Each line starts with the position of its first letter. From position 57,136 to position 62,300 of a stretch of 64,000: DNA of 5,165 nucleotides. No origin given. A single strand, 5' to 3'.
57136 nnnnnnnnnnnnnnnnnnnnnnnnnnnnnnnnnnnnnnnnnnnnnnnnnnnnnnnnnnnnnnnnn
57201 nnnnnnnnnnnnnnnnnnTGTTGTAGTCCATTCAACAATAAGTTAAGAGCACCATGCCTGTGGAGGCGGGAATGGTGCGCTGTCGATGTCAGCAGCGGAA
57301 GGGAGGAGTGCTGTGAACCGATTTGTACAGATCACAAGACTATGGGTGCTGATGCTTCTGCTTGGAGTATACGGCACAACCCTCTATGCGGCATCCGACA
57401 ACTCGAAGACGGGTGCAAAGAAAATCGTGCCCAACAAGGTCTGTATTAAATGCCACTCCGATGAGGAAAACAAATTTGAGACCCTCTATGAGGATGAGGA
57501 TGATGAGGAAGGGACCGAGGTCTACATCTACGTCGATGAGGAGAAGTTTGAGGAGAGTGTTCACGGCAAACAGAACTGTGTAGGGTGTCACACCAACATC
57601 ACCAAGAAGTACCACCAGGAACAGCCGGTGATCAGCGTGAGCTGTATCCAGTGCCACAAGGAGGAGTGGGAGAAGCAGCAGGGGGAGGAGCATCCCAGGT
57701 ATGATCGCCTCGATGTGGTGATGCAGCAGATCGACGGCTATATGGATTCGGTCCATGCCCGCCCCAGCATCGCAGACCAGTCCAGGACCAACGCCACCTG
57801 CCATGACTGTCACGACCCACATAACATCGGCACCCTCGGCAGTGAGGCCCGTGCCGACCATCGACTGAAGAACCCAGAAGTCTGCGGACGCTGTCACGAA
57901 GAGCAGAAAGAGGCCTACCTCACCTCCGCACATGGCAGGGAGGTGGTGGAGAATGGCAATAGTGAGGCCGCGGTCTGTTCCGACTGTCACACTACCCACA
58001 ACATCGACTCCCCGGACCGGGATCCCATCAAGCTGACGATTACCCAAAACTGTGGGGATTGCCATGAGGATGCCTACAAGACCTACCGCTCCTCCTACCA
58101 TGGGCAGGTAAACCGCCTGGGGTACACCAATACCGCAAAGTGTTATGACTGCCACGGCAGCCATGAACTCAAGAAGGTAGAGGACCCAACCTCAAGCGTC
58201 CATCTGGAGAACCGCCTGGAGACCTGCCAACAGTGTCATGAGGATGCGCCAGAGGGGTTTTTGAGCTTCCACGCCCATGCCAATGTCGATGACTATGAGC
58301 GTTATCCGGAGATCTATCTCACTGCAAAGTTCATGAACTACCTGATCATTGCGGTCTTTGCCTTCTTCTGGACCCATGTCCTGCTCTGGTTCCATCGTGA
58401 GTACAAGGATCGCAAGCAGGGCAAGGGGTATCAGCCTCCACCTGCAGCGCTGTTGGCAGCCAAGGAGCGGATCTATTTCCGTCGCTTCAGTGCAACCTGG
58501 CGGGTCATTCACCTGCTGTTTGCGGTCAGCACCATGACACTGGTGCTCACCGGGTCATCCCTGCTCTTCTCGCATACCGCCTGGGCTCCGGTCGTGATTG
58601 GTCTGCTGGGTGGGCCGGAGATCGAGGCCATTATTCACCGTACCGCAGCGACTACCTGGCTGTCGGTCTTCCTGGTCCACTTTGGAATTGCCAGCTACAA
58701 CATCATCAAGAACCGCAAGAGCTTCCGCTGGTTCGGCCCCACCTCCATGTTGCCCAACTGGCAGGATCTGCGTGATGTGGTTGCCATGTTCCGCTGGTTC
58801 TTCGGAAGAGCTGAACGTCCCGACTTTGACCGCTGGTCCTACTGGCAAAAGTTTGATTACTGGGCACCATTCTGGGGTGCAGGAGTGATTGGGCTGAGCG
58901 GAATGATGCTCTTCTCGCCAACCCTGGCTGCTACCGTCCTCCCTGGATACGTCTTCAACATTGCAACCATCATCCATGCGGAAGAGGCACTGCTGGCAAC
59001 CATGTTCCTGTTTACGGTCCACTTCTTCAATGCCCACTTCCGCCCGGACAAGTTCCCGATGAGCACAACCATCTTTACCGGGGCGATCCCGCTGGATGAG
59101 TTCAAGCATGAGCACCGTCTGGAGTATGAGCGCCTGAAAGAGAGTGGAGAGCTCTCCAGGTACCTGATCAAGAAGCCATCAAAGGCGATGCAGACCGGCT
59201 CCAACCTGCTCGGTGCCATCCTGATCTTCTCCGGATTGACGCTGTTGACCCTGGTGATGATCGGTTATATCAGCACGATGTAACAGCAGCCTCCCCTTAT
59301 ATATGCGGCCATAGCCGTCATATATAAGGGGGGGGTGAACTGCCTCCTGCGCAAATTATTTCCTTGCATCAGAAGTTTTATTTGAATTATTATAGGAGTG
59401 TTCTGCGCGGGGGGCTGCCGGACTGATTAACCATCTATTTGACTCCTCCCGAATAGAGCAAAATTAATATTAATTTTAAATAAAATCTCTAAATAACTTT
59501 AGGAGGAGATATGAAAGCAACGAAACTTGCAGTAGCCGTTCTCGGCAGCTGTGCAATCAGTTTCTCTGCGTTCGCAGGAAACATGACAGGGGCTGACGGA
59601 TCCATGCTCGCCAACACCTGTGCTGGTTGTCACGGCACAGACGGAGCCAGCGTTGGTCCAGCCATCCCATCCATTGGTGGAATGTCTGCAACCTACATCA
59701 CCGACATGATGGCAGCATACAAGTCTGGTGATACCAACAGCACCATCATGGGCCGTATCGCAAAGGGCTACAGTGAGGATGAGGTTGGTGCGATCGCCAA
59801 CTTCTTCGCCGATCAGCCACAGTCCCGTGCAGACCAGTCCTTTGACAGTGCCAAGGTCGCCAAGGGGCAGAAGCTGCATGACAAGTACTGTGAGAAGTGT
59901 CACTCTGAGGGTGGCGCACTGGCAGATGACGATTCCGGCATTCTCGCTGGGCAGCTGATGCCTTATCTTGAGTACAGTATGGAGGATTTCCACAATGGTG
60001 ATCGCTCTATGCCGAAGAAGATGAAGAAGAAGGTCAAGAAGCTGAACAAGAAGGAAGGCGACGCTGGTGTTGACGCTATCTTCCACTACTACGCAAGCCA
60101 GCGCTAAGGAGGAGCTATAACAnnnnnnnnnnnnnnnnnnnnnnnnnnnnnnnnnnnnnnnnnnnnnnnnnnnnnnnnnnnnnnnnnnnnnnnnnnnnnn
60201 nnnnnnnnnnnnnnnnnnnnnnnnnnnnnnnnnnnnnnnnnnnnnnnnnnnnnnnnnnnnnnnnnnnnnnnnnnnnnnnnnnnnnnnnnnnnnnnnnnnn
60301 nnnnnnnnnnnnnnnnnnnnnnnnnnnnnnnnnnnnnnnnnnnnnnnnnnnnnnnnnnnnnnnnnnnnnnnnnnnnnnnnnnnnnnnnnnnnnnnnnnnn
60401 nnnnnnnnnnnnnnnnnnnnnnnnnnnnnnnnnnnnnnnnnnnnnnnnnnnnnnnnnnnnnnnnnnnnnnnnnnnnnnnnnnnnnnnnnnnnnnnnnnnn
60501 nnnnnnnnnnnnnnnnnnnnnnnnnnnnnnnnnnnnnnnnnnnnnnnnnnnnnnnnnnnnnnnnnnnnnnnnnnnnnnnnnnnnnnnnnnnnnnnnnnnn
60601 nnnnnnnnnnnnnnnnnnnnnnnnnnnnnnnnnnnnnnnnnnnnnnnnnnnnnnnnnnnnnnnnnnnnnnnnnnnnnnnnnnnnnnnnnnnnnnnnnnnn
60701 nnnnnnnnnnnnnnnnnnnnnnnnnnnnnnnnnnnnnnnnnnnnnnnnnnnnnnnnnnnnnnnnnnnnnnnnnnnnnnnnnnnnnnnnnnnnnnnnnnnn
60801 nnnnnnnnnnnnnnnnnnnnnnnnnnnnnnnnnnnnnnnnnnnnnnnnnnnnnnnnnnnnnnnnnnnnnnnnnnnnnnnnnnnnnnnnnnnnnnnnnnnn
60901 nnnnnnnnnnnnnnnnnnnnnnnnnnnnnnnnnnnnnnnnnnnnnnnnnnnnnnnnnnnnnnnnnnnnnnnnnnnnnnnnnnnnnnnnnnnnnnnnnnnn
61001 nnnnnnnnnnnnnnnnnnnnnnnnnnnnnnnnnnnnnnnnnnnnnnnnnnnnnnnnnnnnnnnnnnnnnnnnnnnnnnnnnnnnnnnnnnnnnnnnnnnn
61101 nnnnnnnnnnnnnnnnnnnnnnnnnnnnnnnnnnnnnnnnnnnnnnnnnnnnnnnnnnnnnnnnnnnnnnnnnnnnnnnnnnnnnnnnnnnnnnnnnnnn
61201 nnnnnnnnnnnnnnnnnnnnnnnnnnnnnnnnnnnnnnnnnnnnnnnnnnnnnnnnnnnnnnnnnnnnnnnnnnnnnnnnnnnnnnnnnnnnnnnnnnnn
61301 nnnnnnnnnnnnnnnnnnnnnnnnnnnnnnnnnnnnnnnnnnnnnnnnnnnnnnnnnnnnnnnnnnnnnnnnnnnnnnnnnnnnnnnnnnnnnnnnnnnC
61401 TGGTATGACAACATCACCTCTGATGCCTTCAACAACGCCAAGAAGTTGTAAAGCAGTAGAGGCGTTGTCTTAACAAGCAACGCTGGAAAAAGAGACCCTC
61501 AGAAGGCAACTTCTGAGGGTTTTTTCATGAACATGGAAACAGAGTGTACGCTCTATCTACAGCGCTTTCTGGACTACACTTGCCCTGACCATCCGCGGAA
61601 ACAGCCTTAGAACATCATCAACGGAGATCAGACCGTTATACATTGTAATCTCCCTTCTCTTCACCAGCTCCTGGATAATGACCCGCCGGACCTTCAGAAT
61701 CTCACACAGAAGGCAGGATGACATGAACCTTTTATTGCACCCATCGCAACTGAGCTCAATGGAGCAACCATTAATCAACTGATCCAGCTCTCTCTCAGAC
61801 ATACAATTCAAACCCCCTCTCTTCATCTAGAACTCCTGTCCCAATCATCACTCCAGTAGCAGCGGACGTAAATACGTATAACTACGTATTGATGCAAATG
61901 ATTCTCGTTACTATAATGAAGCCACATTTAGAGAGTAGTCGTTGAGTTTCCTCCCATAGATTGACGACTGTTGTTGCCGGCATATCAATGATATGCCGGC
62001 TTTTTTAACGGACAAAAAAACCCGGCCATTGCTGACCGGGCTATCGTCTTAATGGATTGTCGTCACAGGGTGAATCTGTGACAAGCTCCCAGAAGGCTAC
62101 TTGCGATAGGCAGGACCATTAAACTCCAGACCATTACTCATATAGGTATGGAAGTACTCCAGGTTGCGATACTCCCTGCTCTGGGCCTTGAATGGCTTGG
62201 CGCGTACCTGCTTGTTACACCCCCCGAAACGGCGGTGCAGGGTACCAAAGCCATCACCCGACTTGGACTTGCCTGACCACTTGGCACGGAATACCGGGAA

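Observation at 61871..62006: Candidate regulatory small RNA with a near-consensus promoter, operator-like palindrome and anti-Shine-Dalgarno loop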

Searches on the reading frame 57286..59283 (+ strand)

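Call 30: search_protein_families(library=pfam, proteins=[window:57286-59283:+], max_evalue=0.001)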
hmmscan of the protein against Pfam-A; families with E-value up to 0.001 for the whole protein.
window:57286-59283:+ (665 aa): 6 families
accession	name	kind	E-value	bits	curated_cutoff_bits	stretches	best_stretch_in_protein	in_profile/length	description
PF14522.11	Cytochrome_C7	-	2e-14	53.6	24.8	1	168-236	12-67/67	Cytochrome c7 and related cytochrome c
PF09699.15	Paired_CXXCH_1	-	1.8e-08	34.4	20.6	0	230-263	8-39/41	Doubled CXXCH motif (Paired_CXXCH_1)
PF22113.1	Mtrc-MtrF_II-IV_dom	-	1.3e-07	31.8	30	0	95-298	6-171/176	Outer membrane cytochrome MtrC/MtrF-like, domains II/IV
PF14537.11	Cytochrom_c3_2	-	3.2e-07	31.2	25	0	169-239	6-68/79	Cytochrome c3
PF01292.26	Ni_hydr_CYTB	-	8.1e-06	26.2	30.1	1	400-583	1-162/179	Prokaryotic cytochrome b561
PF02085.21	Cytochrom_CIII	-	1.3e-05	25.9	22.9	0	52-124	32-101/101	Class III cytochrome C family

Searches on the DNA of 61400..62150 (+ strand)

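Call 4: search_rna_families(source=window, start=61400, end=62150, threshold=evalue, max_evalue=10, show_alignments=3)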
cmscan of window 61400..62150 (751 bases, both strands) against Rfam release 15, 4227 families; matches with E-value up to 10: 11.
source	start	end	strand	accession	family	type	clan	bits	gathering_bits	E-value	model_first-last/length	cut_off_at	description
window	61408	61528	+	RF00514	His_leader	Cis-reg; leader;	-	31.8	49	0.0036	1-126/126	no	Histidine operon leader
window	61974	62047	+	RF02450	ncr1175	Gene; sRNA;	-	22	60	0.18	1-110/110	no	Bacillus sRNA ncr1175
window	61979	62051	+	RF04312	trpB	Cis-reg;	-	21.2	59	2.4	1-107/107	no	trpB ncRNA motif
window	61454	61527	+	RF02399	NsiR1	Gene; sRNA;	-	19.9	39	0.23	1-60/60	no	Nitrogen stress-induced RNA 1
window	61494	61568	+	RF02875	AS-pc01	Gene; antisense;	-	19.1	79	0.98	1-99/99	no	Antisense to pHK01_035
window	61970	62042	-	RF02450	ncr1175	Gene; sRNA;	-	18.3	60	1.2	1-110/110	no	Bacillus sRNA ncr1175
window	61490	61531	-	RF00514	His_leader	Cis-reg; leader;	-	16.8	49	4.1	81-123/126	no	Histidine operon leader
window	61486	61530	-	RF04157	MIR9486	Gene; miRNA;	-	16.4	100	2.6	1-119/119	no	MIR9486 microRNA precursor family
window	62012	62084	-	RF02837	anti-hemB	Gene; sRNA;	-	15.3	49.5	0.87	1-81/81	no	Burkholderia RNA 7 (anti-hemB)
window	61778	61857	-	RF00613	SNORD94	Gene; snRNA; snoRNA; CD-box;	-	12.4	60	4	1-137/137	no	Small nucleolar RNA SNORD94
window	61532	61601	+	RF02172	RFPL3-AS1_2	Gene; lncRNA;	-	12.2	40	2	1-71/71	no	RFPL3 antisense RNA 1 conserved region 2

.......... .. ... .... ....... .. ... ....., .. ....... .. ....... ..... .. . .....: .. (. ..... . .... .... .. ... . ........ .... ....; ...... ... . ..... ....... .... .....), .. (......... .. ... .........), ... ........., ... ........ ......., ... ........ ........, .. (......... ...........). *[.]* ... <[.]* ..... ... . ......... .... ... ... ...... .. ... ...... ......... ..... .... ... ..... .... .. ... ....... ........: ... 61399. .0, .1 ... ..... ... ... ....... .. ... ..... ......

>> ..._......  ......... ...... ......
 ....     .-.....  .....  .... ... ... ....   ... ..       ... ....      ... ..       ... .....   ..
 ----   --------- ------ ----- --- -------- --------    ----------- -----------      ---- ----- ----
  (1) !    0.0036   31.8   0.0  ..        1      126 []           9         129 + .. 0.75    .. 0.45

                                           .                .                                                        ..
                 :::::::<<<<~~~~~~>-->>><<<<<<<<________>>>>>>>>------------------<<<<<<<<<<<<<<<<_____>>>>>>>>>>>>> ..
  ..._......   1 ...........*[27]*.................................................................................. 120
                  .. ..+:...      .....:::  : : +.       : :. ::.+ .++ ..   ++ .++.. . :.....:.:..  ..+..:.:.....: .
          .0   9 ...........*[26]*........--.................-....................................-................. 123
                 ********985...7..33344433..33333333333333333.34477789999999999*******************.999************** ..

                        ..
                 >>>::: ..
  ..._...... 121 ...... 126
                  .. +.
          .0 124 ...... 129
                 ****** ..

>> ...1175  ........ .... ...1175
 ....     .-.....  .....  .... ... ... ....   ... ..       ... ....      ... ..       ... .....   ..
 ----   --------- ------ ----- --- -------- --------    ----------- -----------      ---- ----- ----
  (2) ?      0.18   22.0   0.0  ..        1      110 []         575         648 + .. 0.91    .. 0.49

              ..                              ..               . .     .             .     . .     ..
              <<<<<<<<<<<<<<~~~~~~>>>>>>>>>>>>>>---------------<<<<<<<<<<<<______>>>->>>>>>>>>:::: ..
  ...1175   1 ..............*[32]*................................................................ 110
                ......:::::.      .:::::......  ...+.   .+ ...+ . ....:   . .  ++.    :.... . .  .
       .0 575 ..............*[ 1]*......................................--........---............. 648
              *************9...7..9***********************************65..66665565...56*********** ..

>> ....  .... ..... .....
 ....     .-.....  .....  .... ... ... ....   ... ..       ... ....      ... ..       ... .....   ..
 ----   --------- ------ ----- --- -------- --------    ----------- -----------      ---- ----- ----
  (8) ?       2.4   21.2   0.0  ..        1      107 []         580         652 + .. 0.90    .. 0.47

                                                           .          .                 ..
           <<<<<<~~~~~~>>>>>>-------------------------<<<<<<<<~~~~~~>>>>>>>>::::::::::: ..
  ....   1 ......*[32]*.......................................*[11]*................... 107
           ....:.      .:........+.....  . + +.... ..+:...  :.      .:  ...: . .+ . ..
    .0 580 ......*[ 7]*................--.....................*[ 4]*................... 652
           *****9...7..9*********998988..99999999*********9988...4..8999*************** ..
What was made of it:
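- On Alpha-r14 / AbcR anti-Shine-Dalgarno sRNA families (Rfam): cmscan at E <= 10 over 61400-62150 returns only terminator-like chance hits (call 4).
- Closest known: Alpha-r14 / NfeR1 and AbcR1/2 small RNAs of alpha-rhizobia. Different: It gives no Rfam match even at E <= 10 (call 4).
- Closest known: Fur-repressed iron-sparing sRNAs. Different: There is no RyhB or PrrF covariance-model hit (call 4).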

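Call 40: build_rna_model(alignment_id=A4, structure=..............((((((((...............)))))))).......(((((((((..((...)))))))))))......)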
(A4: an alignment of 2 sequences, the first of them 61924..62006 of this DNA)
Model R1 built from alignment A4 (2 sequences, 85 columns); structure: as given.
model positions 85; base pairs 19; branch points 1; effective number of sequences 1.11; information 0.67 bits per position. Calibrated on 0.2 Mb of random sequence (short: E-values are rough).
structure used (alignment columns):
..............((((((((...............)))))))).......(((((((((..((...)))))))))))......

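Call 41: search_with_rna_model(model_id=R1, sources=[window, L005, L006, L007, L008, L009, L010, L011, L012, L013, L014, L015, L016, L017, L018, L019, L020, L021, L022, L023, L024, L025, L026, L027, L028, L029, L030, L031, L032, L033, L034, L035, L036, L037, L038, L039, L040, L041, L042, L043, L044, L045, L046, L047, L048, L049, L050, L051, L052, L053, L054, L055, L056, L057, L058, L059, L060, L061, L062, L063, L064, L065, L066, L067, L068, L069, L070, L071, L072, L073, L074, L075, L076, L077, L078, L079, L080, L081, L082, L083, L084], max_evalue=10)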
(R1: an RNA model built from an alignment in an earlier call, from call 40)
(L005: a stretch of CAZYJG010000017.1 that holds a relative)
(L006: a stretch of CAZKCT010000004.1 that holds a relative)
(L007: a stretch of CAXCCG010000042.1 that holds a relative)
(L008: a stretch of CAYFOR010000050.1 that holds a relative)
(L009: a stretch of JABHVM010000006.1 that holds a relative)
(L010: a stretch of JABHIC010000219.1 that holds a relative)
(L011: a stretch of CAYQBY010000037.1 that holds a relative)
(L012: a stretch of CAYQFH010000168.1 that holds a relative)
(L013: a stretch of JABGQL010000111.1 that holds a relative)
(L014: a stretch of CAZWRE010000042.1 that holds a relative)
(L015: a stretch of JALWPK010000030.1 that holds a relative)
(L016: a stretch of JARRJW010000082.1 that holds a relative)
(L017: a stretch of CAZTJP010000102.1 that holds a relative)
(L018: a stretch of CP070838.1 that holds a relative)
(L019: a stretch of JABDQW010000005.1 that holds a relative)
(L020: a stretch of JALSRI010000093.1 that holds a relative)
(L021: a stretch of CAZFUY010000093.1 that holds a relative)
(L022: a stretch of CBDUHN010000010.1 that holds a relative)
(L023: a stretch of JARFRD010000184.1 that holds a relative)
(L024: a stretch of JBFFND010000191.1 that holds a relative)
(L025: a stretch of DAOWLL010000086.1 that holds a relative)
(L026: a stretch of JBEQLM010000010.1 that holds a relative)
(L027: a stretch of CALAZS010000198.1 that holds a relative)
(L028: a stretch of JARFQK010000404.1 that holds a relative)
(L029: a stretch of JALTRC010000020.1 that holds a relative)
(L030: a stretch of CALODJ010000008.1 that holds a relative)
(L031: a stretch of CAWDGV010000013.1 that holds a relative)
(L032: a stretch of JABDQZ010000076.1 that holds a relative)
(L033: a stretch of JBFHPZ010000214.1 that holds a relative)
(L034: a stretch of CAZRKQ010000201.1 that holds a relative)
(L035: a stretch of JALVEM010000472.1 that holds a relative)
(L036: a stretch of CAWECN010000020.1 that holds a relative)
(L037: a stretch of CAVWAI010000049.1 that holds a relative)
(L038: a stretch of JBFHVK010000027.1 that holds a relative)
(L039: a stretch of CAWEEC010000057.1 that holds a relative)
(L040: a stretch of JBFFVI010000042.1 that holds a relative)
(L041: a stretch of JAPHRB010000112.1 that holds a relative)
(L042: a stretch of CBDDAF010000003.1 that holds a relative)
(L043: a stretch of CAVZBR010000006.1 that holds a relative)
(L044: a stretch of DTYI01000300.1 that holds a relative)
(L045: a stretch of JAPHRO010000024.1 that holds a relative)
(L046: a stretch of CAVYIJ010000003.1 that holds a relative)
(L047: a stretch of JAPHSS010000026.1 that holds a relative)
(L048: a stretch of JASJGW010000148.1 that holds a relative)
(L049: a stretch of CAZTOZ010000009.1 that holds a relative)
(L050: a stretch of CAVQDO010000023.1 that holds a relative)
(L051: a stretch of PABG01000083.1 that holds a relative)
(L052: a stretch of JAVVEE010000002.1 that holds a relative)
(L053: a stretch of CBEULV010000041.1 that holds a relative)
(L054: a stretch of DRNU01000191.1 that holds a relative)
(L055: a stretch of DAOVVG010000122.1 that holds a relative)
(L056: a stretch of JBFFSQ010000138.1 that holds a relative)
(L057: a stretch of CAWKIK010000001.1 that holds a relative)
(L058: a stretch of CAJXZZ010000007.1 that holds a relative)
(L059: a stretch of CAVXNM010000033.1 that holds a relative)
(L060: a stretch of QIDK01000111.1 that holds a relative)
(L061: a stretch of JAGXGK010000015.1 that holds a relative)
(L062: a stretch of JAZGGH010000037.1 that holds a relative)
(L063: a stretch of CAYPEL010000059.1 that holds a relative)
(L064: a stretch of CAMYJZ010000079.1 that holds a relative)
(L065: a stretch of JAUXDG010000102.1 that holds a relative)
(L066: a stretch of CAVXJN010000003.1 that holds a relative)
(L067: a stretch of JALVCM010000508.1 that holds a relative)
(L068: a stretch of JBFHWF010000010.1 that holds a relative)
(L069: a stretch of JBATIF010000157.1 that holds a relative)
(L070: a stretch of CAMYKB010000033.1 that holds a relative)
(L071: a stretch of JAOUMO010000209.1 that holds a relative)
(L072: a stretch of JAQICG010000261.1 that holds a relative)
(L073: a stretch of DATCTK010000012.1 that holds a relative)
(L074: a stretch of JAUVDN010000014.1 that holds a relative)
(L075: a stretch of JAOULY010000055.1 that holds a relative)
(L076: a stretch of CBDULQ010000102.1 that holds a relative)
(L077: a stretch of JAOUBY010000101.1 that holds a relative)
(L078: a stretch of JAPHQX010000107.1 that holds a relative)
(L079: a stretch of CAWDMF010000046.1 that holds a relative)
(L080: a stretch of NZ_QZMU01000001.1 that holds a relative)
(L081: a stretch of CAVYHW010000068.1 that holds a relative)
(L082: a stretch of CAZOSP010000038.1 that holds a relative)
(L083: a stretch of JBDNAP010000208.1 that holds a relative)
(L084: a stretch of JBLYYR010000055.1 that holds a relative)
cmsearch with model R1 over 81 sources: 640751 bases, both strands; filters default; matches with E-value up to 10: 10.
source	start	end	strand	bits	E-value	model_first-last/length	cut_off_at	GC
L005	4958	5041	-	111.8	2.8e-29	1-85/85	no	0.42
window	61924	62006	+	111.7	3e-29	1-85/85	no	0.42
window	61970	62055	-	21.7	0.006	1-85/85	no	0.48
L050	4928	4997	-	18.1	0.067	1-85/85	no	0.33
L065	4859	4938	-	17.6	0.092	1-85/85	no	0.4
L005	4908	4996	+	13.5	1.5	1-85/85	no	0.47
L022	1491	1545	+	12.4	3.2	1-85/85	no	0.6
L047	2030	2088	-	10.8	8.8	1-85/85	no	0.31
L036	715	760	-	10.7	9.3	1-85/85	no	0.24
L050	5404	5494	-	10.7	9.6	1-85/85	no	0.43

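Call 42: search_with_rna_model(model_id=R1, sources=[L050, L065], max_evalue=1, show_alignments=3)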
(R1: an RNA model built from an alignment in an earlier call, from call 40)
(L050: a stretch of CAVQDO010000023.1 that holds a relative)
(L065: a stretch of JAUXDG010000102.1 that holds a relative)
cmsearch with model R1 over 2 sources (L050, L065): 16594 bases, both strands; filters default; matches with E-value up to 1: 3.
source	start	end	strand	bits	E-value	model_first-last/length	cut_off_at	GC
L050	4928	4997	-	18.1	0.0017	1-85/85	no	0.33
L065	4859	4938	-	17.6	0.0024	1-85/85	no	0.4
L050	5404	5494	-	10.7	0.25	1-85/85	no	0.43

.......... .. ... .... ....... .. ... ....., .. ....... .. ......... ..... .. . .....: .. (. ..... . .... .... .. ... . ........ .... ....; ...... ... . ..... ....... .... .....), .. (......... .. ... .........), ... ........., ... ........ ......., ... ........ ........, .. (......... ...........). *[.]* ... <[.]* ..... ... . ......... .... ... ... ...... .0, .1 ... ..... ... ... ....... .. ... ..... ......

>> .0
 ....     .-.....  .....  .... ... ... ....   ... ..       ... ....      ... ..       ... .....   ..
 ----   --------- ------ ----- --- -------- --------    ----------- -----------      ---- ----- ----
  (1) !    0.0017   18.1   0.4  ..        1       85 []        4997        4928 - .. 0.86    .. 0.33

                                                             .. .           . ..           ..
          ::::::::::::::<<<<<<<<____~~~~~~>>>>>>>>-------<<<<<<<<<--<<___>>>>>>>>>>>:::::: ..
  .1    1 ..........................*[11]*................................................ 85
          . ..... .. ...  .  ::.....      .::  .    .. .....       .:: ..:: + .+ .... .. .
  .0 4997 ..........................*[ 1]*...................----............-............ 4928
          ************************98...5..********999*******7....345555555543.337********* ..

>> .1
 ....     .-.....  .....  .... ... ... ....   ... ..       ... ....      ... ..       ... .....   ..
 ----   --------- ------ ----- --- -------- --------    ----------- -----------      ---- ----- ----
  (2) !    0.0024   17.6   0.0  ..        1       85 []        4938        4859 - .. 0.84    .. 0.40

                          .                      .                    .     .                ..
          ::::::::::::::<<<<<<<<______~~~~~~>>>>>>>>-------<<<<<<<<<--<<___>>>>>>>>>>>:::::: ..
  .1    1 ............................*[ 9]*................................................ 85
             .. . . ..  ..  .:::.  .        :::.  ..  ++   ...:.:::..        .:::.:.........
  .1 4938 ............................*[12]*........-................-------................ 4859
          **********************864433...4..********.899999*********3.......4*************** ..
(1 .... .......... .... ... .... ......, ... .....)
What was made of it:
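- Tried and rejected: These are terminator matches without the loop (calls 40-42).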
